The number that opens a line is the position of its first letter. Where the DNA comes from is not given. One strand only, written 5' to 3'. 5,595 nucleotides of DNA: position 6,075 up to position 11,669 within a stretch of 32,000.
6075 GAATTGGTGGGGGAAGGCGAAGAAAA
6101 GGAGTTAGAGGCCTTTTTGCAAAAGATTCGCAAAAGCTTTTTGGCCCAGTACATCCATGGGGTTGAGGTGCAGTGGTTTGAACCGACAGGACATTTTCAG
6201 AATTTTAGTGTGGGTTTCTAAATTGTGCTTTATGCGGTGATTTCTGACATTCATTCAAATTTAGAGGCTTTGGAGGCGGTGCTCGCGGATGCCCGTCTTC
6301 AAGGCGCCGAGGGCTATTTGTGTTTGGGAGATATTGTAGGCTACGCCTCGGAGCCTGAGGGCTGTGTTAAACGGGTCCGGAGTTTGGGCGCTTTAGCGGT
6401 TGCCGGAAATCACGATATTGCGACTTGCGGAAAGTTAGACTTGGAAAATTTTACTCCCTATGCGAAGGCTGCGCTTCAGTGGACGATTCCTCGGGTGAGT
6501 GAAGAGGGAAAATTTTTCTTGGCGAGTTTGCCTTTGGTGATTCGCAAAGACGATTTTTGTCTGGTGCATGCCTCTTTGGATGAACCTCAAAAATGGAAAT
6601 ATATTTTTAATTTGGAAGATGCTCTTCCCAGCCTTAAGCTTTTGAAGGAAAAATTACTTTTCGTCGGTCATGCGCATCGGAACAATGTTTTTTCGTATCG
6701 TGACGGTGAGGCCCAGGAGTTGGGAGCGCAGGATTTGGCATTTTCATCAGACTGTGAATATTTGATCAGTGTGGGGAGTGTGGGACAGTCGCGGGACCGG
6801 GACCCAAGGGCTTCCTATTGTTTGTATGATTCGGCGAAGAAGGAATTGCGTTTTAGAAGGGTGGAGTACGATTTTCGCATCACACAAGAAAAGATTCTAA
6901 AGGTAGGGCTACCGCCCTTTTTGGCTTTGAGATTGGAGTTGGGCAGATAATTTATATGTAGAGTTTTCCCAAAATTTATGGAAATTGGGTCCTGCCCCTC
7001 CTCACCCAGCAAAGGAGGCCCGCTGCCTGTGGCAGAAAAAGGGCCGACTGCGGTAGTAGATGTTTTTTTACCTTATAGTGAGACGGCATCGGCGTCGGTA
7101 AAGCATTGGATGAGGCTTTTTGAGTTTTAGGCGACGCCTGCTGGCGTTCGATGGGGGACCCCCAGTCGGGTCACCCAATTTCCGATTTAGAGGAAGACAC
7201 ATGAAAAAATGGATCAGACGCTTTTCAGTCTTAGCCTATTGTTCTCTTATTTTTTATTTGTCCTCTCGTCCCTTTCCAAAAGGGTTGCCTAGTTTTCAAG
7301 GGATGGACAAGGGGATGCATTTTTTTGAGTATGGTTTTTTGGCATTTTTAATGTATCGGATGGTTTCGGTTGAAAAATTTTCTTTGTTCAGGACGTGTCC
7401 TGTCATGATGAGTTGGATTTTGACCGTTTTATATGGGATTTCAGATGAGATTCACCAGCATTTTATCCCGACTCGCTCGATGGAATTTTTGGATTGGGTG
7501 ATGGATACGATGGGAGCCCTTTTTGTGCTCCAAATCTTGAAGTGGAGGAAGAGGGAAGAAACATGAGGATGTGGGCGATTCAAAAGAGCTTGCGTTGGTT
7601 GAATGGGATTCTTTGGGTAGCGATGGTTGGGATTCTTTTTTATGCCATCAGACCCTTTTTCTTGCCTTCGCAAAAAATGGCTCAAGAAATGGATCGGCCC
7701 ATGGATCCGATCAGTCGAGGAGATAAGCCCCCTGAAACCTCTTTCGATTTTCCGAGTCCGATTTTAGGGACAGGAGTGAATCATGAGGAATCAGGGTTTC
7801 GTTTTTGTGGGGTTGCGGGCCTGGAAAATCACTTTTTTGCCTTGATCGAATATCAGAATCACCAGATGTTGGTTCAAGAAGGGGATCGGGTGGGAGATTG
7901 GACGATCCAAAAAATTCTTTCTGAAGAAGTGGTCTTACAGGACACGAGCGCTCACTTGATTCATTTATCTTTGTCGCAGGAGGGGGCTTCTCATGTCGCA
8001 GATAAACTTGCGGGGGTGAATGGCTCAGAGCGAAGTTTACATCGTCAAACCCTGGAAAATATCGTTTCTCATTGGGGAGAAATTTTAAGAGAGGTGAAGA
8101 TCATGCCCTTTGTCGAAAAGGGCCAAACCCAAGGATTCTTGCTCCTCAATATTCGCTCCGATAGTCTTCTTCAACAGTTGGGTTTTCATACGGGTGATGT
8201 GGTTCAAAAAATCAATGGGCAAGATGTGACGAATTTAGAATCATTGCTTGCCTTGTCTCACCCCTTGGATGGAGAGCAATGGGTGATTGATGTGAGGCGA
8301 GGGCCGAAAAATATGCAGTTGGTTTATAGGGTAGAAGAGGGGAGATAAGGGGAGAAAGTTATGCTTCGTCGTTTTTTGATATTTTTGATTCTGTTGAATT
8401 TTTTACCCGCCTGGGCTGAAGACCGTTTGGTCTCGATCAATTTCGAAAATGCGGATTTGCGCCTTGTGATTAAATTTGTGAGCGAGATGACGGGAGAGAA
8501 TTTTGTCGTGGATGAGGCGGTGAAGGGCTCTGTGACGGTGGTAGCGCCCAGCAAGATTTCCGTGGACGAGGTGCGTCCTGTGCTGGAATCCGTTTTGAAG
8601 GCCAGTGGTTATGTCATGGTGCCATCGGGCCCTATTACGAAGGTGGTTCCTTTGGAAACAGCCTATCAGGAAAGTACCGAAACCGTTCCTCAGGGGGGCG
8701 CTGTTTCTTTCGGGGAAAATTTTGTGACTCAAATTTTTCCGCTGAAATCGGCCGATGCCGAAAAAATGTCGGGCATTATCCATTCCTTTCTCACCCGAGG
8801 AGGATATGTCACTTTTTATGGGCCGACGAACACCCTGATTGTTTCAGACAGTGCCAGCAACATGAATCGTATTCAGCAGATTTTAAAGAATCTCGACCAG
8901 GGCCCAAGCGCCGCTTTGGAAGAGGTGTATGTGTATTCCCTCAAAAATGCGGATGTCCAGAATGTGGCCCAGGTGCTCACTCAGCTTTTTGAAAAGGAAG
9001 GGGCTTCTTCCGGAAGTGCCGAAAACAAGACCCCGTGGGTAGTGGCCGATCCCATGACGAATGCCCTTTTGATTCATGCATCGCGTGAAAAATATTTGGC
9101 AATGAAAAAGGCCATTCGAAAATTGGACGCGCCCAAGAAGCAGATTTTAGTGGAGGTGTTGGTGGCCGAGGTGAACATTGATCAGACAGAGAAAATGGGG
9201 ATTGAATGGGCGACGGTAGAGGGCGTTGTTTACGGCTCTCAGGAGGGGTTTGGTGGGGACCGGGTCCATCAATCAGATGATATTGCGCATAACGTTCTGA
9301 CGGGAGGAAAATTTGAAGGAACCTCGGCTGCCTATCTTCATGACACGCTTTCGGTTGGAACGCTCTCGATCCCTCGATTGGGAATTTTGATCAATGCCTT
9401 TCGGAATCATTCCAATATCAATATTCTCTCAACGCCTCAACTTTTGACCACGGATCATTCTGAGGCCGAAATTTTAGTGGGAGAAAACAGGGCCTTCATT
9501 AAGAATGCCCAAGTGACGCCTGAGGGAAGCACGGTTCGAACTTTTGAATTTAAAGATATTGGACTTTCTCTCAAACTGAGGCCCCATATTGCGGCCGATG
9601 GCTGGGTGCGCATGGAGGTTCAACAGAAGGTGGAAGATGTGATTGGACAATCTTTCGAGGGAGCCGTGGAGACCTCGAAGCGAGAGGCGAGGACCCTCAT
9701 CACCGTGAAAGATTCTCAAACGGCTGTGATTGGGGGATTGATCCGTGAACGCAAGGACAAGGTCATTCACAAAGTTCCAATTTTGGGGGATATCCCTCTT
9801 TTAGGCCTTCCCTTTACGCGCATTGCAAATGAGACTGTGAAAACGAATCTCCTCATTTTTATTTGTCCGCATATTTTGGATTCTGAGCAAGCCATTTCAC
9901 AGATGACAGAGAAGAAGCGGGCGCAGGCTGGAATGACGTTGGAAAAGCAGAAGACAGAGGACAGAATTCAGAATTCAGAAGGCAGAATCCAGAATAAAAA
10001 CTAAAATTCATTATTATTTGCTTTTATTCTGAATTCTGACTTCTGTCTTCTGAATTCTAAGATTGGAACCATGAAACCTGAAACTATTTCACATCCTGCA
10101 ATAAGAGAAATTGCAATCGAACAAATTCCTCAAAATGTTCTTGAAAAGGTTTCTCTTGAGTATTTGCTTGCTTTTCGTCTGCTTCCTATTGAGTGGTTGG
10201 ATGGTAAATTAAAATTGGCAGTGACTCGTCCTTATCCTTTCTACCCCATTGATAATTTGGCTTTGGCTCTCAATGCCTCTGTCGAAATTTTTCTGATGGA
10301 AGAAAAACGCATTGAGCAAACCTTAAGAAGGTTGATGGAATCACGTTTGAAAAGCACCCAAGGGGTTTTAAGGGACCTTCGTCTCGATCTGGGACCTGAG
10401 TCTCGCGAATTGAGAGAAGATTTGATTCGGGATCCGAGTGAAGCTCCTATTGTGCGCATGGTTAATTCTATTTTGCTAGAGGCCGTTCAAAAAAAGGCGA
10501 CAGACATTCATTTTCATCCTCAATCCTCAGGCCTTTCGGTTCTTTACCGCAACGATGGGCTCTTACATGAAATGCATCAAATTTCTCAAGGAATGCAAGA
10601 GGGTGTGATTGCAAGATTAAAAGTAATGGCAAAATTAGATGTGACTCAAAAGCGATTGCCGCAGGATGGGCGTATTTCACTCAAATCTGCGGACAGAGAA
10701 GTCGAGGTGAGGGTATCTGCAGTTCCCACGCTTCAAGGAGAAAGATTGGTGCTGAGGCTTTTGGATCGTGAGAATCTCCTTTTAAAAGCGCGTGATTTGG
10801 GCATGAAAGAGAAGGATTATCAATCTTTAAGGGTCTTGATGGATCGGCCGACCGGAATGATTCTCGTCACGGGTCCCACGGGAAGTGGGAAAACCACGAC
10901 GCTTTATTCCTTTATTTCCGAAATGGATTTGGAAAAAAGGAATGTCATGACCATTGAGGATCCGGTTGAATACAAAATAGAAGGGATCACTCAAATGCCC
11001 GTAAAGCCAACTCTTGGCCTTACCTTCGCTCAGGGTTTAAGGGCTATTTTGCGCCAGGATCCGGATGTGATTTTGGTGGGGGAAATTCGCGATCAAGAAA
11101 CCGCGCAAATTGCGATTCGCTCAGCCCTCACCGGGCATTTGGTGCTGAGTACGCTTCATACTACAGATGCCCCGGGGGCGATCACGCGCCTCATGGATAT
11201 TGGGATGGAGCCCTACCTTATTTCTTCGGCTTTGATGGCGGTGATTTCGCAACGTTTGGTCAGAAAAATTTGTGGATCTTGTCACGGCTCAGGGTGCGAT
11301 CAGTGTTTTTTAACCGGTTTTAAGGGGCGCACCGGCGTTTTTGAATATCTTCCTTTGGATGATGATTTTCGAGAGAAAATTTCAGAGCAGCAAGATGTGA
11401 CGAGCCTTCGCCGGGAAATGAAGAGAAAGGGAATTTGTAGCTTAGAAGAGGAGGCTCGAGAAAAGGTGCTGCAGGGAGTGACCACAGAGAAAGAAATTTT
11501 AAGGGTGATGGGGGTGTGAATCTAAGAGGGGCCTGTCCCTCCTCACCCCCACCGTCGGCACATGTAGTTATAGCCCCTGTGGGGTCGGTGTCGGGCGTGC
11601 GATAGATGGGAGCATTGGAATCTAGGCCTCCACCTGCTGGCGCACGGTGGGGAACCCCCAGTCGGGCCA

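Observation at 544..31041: Gene punctuation by hairpins whose arms are tandem 7-nt units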

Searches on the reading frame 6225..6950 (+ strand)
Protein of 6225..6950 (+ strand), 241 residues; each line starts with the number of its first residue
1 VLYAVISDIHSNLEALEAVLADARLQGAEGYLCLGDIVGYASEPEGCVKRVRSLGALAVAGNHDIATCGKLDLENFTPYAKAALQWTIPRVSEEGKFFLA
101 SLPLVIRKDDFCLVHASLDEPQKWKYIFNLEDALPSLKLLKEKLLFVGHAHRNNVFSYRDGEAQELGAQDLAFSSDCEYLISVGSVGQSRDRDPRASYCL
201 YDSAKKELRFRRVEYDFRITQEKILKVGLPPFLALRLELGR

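Call 5: search_protein_families(library=pfam, proteins=[window:6225-6950:+])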
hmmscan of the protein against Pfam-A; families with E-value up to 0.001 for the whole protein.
window:6225-6950:+ (241 aa): 2 families
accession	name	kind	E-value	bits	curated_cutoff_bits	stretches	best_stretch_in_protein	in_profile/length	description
PF12850.12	Metallophos_2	-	1.3e-15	58.2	27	1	1-203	1-151/154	Calcineurin-like phosphoesterase superfamily domain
PF00149.33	Metallophos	-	6.7e-12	46.7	21.5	1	3-157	3-160/191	Calcineurin-like phosphoesterase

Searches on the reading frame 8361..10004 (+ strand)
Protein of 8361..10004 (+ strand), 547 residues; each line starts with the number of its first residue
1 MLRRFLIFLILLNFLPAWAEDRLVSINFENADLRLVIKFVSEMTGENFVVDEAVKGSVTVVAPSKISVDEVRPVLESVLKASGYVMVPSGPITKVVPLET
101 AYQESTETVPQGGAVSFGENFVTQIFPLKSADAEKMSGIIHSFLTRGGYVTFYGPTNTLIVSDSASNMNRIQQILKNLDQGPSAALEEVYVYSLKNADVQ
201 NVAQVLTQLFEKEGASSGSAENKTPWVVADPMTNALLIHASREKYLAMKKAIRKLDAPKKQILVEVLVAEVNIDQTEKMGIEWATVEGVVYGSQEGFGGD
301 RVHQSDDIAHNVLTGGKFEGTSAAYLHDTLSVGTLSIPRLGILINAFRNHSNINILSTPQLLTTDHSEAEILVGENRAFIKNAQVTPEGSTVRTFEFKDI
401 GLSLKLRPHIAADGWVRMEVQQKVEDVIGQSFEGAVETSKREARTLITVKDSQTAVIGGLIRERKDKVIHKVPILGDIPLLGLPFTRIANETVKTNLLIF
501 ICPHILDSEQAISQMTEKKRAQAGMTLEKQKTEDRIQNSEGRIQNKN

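Call 5: search_protein_families(library=pfam, proteins=[window:8361-10004:+])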
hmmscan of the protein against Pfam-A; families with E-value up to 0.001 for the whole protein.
window:8361-10004:+ (547 aa): 3 families
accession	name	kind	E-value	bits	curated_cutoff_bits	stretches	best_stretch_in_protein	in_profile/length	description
PF00263.26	Secretin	-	2.3e-40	138.4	27.5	1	348-506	3-168/169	Bacterial type II and III secretion system protein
PF03958.22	Secretin_N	-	2.3e-29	101.8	28.2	2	123-182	1-67/69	Bacterial type II/III secretion system short domain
PF21305.2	type_II_gspD_N0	-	2.6e-22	78.9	27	1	26-95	1-71/71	GspD-like, N0 domain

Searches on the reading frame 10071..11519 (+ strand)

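Call 5: search_protein_families(library=pfam, proteins=[window:10071-11519:+])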
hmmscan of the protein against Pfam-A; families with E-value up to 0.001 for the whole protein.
window:10071-11519:+ (482 aa): 5 families
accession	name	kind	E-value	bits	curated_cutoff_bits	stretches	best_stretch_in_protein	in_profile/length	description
PF00437.27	T2SSE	-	3.7e-124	414.6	24.9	1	123-478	4-370/370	Type II/IV secretion system protein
PF05157.20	MshEN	-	1.4e-09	38.2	23.1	1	14-92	8-87/90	MshEN domain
PF13191.12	AAA_16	-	3.1e-05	25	32.6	1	254-358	13-113/167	AAA ATPase domain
PF13401.12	AAA_22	-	0.0002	22.1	27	1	261-301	5-45/130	AAA domain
PF25199.1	nSTAND_NTPase5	-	0.00067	19.9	34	0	258-298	38-79/145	Novel STAND NTPase 5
